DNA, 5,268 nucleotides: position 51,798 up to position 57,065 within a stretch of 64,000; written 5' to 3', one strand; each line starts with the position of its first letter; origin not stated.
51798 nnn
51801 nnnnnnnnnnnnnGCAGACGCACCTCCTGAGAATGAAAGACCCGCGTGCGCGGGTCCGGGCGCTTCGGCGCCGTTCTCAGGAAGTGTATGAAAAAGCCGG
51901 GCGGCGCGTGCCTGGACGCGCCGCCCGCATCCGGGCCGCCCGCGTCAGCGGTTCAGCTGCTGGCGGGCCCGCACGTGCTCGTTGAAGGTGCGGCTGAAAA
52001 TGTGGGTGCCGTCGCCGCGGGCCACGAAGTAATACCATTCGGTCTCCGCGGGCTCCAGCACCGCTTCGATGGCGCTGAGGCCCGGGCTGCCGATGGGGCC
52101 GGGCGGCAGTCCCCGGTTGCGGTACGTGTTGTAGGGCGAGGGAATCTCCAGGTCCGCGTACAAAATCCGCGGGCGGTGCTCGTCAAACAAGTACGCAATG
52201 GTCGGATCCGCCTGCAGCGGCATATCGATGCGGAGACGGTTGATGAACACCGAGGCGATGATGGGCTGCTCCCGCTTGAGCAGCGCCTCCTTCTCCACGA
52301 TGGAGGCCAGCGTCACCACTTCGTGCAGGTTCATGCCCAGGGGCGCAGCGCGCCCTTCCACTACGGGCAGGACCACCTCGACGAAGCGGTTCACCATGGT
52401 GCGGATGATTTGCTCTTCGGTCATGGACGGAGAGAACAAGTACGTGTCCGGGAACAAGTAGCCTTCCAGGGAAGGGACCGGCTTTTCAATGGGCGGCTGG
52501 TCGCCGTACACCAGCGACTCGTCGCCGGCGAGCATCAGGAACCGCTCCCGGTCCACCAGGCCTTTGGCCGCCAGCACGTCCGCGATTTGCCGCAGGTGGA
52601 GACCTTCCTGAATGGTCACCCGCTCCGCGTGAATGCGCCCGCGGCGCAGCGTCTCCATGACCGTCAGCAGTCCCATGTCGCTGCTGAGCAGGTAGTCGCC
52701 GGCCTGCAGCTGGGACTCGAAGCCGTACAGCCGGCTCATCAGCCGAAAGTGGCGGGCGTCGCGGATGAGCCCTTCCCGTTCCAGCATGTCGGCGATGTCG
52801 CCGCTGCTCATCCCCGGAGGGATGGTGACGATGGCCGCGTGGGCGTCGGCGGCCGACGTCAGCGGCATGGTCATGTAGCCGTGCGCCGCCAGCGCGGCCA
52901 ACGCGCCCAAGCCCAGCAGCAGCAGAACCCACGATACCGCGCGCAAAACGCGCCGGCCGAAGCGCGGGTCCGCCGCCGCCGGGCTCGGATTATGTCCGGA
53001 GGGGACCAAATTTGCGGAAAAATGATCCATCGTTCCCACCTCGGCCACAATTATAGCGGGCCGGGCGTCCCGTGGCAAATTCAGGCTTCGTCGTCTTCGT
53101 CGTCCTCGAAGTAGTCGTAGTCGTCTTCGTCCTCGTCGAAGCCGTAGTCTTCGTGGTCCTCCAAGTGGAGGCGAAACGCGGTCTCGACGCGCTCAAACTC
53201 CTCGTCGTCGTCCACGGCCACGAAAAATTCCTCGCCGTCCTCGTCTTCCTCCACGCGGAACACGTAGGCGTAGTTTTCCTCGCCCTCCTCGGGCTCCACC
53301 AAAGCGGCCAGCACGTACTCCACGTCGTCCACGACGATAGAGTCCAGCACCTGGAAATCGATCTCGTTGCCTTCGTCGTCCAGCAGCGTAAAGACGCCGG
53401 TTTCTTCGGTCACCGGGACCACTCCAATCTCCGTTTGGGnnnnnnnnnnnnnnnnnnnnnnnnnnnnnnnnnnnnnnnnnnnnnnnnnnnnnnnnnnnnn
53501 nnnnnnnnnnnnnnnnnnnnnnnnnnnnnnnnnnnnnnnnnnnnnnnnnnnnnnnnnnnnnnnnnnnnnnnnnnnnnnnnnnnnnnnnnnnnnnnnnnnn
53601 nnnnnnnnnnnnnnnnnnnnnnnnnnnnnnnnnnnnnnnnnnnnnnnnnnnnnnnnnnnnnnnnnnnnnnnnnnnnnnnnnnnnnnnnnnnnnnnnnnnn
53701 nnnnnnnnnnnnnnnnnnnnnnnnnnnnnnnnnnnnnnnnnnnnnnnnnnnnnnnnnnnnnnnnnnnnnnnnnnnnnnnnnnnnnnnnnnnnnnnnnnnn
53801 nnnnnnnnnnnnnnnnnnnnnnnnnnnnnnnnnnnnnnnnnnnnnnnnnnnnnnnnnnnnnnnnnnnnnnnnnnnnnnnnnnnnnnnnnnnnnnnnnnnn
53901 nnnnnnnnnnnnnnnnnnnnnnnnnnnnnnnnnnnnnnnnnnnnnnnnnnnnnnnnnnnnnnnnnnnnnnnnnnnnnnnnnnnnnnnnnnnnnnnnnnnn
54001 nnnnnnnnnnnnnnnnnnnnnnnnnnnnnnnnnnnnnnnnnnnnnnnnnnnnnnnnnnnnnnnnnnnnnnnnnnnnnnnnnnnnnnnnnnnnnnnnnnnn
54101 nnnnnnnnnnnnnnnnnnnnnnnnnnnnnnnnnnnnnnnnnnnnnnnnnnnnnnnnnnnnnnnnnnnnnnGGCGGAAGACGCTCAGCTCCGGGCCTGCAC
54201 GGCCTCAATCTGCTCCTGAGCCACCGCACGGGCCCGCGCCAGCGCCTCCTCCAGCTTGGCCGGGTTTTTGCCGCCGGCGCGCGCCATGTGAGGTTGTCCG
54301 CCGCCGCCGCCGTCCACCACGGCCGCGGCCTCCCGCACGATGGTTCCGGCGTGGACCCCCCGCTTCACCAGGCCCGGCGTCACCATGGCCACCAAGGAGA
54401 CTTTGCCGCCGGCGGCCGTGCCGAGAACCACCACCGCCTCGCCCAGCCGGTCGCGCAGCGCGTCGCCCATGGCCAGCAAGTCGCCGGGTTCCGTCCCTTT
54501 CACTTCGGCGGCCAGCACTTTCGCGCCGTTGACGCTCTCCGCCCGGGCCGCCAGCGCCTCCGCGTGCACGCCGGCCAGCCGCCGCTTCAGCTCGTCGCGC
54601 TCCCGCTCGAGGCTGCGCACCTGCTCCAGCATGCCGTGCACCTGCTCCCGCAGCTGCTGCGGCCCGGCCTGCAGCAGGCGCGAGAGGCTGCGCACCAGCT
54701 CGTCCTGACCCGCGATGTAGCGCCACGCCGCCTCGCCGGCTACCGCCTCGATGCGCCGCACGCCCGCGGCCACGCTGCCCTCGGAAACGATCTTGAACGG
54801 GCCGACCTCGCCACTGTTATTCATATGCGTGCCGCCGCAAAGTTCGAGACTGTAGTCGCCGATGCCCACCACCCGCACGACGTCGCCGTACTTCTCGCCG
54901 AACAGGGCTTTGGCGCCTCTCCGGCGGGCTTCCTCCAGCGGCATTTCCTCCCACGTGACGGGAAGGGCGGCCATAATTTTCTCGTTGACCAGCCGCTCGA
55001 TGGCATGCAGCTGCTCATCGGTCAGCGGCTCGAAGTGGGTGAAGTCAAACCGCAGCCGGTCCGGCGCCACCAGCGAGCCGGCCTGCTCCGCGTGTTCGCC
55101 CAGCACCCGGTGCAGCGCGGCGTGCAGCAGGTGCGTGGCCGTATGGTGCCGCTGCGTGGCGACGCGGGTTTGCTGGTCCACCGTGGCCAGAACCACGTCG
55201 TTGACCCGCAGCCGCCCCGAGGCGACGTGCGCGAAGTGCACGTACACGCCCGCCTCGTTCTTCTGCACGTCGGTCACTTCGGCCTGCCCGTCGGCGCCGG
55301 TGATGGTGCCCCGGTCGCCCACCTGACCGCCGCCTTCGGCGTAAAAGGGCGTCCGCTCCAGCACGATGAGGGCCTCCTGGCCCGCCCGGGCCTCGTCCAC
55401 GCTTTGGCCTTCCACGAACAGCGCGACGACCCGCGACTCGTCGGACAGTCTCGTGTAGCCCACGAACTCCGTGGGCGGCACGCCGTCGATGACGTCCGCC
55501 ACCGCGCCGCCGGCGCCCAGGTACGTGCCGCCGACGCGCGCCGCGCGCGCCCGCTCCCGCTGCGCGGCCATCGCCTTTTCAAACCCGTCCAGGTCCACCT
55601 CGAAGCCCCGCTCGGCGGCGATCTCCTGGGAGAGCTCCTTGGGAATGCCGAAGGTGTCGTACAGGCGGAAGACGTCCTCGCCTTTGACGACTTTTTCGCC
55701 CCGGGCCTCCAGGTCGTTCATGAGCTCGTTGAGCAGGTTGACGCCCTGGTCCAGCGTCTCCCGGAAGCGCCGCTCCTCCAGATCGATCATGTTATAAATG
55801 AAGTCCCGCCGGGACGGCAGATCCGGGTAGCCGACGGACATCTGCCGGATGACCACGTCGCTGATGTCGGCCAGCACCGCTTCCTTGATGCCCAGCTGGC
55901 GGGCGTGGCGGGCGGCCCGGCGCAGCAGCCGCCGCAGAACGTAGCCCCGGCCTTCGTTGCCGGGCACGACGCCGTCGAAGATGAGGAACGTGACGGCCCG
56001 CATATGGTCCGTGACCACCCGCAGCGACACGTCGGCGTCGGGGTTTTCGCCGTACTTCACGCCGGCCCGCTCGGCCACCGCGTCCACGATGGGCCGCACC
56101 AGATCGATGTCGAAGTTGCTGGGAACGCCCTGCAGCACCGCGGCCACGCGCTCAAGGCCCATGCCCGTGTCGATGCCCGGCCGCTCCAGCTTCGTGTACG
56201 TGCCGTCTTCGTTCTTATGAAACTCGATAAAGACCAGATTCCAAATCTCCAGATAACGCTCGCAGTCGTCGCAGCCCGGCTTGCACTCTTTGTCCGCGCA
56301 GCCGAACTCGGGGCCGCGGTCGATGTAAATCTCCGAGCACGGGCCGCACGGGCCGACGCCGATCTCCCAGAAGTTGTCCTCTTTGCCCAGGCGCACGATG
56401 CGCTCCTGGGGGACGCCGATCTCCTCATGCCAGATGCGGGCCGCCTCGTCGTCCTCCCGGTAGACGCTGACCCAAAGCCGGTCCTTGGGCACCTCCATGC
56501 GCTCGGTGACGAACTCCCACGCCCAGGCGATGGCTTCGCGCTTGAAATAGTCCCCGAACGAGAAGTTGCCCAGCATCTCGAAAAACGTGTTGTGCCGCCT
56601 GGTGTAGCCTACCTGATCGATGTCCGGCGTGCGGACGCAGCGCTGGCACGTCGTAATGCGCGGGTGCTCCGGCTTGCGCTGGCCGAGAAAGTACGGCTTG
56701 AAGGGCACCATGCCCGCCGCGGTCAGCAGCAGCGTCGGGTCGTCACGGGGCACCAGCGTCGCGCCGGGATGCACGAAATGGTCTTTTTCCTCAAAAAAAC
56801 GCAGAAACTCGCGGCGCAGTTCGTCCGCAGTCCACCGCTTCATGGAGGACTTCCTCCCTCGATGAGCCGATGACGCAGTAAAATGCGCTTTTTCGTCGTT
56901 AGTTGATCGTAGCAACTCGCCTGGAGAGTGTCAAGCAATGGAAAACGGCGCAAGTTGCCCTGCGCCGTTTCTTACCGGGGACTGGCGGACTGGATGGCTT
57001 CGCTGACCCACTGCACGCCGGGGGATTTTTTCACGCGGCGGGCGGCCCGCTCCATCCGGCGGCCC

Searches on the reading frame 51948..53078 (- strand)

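Call 37: search_protein_families(library=pfam, proteins=[window:51948-53078:-], max_evalue=0.001)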
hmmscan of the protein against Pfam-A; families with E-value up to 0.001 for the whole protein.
window:51948-53078:- (377 aa): 1 family
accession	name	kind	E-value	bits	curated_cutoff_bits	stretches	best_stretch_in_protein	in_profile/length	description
PF02618.21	YceG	-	7.4e-90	301.6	32.4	1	84-373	1-274/275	YceG-like family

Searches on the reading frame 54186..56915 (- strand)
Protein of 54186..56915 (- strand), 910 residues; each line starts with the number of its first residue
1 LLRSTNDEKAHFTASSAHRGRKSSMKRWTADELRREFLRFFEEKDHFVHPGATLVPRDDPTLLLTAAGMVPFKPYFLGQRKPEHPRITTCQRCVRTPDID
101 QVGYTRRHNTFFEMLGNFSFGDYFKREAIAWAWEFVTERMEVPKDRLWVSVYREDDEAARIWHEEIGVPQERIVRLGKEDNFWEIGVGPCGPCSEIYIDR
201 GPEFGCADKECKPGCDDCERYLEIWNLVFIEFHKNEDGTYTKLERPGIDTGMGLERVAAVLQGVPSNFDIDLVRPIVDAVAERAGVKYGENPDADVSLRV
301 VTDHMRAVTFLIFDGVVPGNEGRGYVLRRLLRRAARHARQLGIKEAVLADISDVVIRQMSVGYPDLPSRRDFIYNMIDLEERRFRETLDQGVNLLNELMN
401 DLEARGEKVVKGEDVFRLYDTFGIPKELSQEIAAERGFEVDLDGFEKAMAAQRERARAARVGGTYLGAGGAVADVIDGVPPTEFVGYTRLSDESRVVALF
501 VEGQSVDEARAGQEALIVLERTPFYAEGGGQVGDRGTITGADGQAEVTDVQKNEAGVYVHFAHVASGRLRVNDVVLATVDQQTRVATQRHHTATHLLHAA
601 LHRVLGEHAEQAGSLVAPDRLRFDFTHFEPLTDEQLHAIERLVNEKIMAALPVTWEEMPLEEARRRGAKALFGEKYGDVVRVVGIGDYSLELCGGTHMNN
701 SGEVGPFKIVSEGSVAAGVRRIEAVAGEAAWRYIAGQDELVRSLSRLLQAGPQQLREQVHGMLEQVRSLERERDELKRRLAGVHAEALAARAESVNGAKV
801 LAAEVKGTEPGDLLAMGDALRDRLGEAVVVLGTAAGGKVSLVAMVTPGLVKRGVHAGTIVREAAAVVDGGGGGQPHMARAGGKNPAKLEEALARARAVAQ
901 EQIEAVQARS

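Call 37: search_protein_families(library=pfam, proteins=[window:54186-56915:-], max_evalue=0.001)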
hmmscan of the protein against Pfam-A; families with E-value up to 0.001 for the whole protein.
window:54186-56915:- (910 aa): 3 families
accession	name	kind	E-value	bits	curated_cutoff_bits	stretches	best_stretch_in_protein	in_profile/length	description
PF01411.24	tRNA-synt_2c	-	1.4e-201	671.2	30.3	1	32-582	1-551/552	tRNA synthetases class II (A)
PF07973.19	tRNA_SAD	-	5.4e-17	61.9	24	1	680-723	1-44/44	Threonyl and Alanyl tRNA synthetase second additional domain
PF02272.25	DHHA1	-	4.3e-16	59.7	25.9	1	798-900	2-101/102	DHHA1 domain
